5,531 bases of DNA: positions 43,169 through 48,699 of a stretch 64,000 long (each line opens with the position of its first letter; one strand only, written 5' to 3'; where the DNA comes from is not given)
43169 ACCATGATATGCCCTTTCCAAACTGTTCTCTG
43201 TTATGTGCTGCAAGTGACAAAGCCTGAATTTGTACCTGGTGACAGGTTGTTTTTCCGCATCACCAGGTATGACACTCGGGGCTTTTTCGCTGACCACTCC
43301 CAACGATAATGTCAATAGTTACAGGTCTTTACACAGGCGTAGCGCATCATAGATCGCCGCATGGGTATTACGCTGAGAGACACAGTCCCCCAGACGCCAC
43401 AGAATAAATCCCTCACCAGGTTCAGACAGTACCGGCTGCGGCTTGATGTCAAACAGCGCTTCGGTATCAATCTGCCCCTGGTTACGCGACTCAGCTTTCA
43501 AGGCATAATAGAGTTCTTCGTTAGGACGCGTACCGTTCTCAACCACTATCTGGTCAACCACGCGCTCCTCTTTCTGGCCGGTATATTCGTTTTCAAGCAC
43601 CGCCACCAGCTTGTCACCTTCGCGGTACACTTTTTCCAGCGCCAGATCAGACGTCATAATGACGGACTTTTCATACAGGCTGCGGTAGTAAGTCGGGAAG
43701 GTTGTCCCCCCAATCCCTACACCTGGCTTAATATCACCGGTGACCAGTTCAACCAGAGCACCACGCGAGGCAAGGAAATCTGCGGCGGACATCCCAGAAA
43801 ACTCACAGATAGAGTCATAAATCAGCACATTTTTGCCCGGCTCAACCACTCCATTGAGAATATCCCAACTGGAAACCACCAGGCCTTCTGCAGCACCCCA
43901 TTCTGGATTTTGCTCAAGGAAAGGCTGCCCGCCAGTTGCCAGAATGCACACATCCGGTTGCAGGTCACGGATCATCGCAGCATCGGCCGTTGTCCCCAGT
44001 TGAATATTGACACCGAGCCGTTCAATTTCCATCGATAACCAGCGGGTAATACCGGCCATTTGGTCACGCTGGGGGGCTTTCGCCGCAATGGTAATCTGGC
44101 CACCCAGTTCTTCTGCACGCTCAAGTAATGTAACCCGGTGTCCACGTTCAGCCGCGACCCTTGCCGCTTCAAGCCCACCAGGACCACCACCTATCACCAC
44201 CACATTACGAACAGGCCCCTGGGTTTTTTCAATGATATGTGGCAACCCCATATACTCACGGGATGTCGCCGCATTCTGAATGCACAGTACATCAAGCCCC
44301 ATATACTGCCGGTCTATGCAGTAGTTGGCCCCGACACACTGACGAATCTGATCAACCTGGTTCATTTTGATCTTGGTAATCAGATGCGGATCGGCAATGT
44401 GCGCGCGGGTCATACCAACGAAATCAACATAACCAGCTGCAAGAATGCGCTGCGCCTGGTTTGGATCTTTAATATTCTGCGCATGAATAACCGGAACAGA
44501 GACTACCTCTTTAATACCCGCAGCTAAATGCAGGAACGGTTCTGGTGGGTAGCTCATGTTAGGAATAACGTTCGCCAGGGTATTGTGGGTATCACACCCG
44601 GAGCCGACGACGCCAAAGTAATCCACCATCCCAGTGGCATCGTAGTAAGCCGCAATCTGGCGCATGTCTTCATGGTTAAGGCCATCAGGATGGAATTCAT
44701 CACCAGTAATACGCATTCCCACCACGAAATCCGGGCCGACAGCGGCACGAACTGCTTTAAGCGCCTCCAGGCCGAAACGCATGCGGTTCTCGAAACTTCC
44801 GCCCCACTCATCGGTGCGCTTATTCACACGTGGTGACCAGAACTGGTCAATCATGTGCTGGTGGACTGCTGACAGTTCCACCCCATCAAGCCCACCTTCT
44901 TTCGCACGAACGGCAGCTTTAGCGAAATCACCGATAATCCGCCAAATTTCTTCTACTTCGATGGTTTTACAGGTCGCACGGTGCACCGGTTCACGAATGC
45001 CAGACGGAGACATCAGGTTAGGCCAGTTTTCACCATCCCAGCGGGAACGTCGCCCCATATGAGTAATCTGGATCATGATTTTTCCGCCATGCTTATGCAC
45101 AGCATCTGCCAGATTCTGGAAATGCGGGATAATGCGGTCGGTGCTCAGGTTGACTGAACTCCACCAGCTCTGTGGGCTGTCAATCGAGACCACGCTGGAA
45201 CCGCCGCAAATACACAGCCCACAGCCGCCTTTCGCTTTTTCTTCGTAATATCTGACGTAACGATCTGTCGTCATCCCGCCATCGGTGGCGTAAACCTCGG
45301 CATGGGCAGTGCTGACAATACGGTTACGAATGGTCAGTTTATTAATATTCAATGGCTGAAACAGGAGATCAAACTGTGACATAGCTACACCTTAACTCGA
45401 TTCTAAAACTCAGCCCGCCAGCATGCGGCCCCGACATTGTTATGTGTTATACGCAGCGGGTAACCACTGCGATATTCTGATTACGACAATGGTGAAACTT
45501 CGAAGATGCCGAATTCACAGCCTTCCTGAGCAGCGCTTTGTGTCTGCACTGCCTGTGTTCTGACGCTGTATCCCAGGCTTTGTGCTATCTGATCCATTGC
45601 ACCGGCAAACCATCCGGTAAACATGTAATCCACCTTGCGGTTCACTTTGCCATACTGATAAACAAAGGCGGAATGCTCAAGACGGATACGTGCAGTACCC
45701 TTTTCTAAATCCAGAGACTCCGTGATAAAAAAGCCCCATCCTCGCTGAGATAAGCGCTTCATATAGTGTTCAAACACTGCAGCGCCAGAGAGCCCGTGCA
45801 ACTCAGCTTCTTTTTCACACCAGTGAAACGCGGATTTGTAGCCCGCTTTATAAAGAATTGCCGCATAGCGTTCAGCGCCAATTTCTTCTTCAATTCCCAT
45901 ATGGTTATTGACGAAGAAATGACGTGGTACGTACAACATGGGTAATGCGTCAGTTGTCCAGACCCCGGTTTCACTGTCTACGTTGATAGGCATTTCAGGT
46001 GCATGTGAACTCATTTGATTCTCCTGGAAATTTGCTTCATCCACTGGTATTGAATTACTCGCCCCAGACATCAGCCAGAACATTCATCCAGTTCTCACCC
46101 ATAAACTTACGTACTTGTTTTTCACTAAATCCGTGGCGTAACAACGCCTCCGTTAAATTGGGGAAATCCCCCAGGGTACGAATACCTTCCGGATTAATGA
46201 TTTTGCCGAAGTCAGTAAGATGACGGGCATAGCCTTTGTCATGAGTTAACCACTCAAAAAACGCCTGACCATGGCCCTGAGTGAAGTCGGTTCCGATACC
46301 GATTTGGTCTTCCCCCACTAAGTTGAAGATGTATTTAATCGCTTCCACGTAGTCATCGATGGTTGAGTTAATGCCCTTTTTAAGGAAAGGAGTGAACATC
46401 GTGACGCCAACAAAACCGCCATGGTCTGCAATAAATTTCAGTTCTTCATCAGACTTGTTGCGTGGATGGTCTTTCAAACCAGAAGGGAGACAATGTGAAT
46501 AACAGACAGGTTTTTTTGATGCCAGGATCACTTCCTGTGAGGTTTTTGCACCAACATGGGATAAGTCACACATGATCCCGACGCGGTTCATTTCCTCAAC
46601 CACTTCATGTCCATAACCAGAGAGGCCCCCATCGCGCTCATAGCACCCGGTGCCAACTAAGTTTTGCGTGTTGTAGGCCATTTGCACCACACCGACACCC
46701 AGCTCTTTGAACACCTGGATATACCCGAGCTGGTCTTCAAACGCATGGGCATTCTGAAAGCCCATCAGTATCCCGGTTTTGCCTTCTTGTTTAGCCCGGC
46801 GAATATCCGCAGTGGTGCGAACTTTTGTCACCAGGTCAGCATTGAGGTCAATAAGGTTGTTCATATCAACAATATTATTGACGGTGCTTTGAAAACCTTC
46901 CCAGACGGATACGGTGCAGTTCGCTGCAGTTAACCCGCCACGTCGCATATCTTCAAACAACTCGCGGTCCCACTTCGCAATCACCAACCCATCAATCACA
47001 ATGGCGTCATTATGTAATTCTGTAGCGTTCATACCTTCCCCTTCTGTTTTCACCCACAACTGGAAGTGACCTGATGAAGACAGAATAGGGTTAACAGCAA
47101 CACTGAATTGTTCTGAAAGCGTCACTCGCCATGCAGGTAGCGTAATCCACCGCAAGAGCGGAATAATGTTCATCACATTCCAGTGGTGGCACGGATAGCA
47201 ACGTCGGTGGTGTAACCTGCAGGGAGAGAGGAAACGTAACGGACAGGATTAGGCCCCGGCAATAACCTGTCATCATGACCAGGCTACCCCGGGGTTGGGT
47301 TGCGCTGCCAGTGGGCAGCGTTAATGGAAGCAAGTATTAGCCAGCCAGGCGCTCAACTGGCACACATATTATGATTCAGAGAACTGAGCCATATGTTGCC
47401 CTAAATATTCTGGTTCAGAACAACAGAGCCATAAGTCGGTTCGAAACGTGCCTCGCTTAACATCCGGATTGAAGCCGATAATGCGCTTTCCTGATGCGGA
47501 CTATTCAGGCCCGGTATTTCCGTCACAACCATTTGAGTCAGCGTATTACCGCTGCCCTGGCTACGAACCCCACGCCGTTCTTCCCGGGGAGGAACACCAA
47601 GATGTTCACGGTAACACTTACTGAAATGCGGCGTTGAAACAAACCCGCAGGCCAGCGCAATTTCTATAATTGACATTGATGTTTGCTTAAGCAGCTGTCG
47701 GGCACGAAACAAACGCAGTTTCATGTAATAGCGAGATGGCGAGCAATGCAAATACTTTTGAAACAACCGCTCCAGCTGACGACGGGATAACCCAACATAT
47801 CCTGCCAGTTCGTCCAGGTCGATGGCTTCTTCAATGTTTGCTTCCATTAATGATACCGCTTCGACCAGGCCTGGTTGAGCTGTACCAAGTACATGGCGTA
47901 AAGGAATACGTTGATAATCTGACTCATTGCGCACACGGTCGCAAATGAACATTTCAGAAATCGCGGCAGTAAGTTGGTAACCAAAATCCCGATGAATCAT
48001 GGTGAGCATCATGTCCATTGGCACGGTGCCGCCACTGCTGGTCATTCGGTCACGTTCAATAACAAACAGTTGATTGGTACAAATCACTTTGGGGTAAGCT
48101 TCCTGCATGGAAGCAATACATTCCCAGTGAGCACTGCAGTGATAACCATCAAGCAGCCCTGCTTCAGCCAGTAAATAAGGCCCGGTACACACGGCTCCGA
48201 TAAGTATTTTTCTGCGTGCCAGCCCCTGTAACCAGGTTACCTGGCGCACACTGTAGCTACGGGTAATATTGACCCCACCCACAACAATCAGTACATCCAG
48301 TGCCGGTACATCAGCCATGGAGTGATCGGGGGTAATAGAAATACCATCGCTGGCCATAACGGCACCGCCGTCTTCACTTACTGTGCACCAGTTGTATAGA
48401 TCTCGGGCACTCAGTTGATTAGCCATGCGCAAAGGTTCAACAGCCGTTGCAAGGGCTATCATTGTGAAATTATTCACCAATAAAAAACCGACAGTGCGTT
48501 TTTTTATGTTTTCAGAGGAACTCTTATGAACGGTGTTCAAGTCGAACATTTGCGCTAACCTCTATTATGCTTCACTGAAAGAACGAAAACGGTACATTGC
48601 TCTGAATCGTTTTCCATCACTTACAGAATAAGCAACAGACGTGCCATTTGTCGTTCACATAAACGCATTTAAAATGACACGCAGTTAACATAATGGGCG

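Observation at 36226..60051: Pseudomonas-type glycine betaine-to-pyruvate catabolic island in an enterobacterial-type backbone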

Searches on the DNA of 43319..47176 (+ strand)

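Call 48: search_dna_similar(query=window:43319-47176:+, collection=ecoli_genomes, mode=distant, max_rows=5)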
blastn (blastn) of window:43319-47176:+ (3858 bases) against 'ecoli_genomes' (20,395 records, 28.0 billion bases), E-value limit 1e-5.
No match.
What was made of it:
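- Absent from 5,426 E. coli genomes (call 48). E. coli lacks it entirely (call 48).
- Tried and rejected: None in 5,426 genomes (call 48).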

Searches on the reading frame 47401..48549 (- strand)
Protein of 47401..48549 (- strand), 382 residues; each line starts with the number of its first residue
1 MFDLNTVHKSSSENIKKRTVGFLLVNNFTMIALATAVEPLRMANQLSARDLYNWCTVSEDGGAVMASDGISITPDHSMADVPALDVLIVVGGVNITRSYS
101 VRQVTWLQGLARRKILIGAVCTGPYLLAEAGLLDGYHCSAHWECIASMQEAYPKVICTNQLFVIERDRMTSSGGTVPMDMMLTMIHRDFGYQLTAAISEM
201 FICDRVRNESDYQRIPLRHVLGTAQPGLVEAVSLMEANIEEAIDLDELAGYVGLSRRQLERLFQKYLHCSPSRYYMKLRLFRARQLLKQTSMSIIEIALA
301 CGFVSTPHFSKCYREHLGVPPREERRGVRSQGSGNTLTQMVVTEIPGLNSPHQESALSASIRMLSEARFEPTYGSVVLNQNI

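Call 3: search_protein_families(library=ncbifam, proteins=[window:47401-48549:-], max_evalue=0.00001)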
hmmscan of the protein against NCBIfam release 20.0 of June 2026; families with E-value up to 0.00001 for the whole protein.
window:47401-48549:- (382 aa): 25 families
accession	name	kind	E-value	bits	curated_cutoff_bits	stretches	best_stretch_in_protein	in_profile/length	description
NF052371.1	TransRegGbdRPseu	equivalog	8.6e-177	587.6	480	1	9-371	8-364/365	choline metabolism transcriptional regulator GbdR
NF006902.0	PRK09393.1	equivalog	1.9e-43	148.9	425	1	16-330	9-324/327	transcriptional regulator FtrA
NF010028.0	PRK13503.1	equivalog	3.2e-18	66.1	288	1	232-329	177-274/278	HTH-type transcriptional activator RhaS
NF041686.2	ant_diox_reg_AndR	equivalog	2.7e-16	60.1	350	1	215-323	205-316/321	anthranilate 1,2-dioxygenase regulatory protein AndR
NF007860.0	PRK10572.1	equivalog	5.9e-14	51.6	208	1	226-329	183-286/292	arabinose operon transcriptional regulator AraC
NF047455.1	TF_Staph_AryK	equivalog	1.5e-12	46.6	850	1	233-332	164-263/759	transcriptional regulator AryK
TIGR04094.1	adjacent_YSIRK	equivalog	1e-11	44.4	200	1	232-323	291-381/383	YSIRK-targeted surface antigen transcriptional regulator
NF047788.1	TransRegPocR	equivalog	1.5e-11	44.2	500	1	230-326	193-289/296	transcriptional regulator PocR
NF033869.1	viru_reg_Rsp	equivalog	2.6e-11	42.7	400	1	222-328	143-249/701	AraC family transcriptional regulator Rsp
NF007584.0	PRK10219.1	equivalog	3.9e-11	43.3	174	1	232-325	11-104/107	superoxide response transcriptional regulator SoxS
NF007693.0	PRK10371.1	equivalog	1.9e-10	40.4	253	1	233-327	205-299/309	transcriptional regulator MelR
NF012144.2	ramA_TF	equivalog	2.9e-10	40.5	180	1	232-326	11-105/108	RamA family antibiotic efflux transcriptional regulator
NF010026.0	PRK13501.1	equivalog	4.3e-10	39.2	363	1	232-326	182-276/290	HTH-type transcriptional activator RhaR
TIGR01383.1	not_thiJ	equivalog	4.6e-10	39.5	131.25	1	58-197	35-177/180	DJ-1 family glyoxalase III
NF040475.1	chlor_reg_RclR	equivalog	3.9e-09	36.3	400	1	225-330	176-281/284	reactive chlorine-specific transcriptional regulator RclR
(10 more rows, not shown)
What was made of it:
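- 47401..48549 (-): gbdR: AraC/DJ-1 (GATase1-like) activator. NF052371 at 588 bits, cut-off 480 (call 3).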

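Call 9: find_related_loci(query=window:47401-48549:-, collection=genome_contigs, flank=10000)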
Query window:47401-48549:- (382 aa) in genome_contigs; peptide patterns used: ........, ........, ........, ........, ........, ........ (x = any residue, [..] = any of these).
599 stretches matched a pattern (row limit reached: there are more); 530 encode a relative of the query (tblastn E <= 1e-3); the best 80 are kept; 80 distinct loci.
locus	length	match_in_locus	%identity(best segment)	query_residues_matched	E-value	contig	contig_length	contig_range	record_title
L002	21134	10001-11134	81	1-378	0e+0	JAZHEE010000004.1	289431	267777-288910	Rosenbergiella sp. YN46 NODE_4_length_289431_cov_1953.829745, whole genome shotgun sequence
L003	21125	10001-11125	80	1-379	0e+0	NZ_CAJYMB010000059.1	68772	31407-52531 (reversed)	MAG: uncultured Pluralibacter sp. isolate S2C87093_SP39, whole genome shotgun sequence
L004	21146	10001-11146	85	1-382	0e+0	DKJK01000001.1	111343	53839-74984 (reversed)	MAG TPA_asm: Candidatus Pantoea borealis isolate UBA6694 UBA6694_contig_89, whole genome shotgun sequence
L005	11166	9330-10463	76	1-378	0e+0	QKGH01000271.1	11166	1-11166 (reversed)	MAG: Marinobacterium sp. isolate SZUA-523 scaffold_24777, whole genome shotgun sequence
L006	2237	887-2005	75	1-378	0e+0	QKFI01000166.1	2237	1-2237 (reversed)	MAG: Tolumonas sp. isolate SZUA-498 scaffold_427170, whole genome shotgun sequence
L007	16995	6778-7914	72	5-379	0e+0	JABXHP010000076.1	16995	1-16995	MAG: Oceanospirillaceae bacterium isolate HF-Dia17 c_000000008417, whole genome shotgun sequence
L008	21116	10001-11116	65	4-376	2e-171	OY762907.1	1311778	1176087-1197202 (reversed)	MAG: uncultured Vibrio sp. isolate 25380ce8-fc80-44c6-9602-c03417d48a00 genome assembly, chromosome: 2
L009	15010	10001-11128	64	4-378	1e-167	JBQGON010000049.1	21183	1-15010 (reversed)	MAG: Vibrio sp. isolate AOP19_E1_surf _bin _4 AOP19_E1_surf.bin.4_48, whole genome shotgun sequence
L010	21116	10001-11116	61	5-380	3e-153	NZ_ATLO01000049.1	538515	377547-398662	Pseudomonas sp. CFII64 soap_scaffs_II64_half.Contig52, whole genome shotgun sequence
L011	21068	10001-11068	62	13-378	9e-153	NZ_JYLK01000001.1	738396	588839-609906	Pseudomonas trivialis strain DSM 14937 1_738396_56.0623, whole genome shotgun sequence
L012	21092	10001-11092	61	10-382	1e-152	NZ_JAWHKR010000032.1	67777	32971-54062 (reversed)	Pseudomonas fragariae (ex Marin et al. 2024) strain 17 NODE_32_length_67777_cov_12.7024_pilon, whole genome shotgun sequ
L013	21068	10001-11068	62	13-378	2e-152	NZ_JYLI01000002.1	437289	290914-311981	Pseudomonas poae strain DSM 14936 2_437289_44.1708, whole genome shotgun sequence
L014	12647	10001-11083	61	13-382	4e-152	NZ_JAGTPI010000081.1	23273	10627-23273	Pseudomonas quasicaspiana strain CDFA553 553A_81_length_23273_cov_16.673082, whole genome shotgun sequence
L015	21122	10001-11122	60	5-382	5e-152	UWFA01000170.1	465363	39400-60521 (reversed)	Pseudomonas sp. 286 isolate p8.G2 genome assembly, contig: 170, whole genome shotgun sequence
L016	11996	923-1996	61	12-378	3e-152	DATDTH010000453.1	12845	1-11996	MAG TPA_asm: Pseudomonas sp. isolate SMAG_U8026 k141_612797, whole genome shotgun sequence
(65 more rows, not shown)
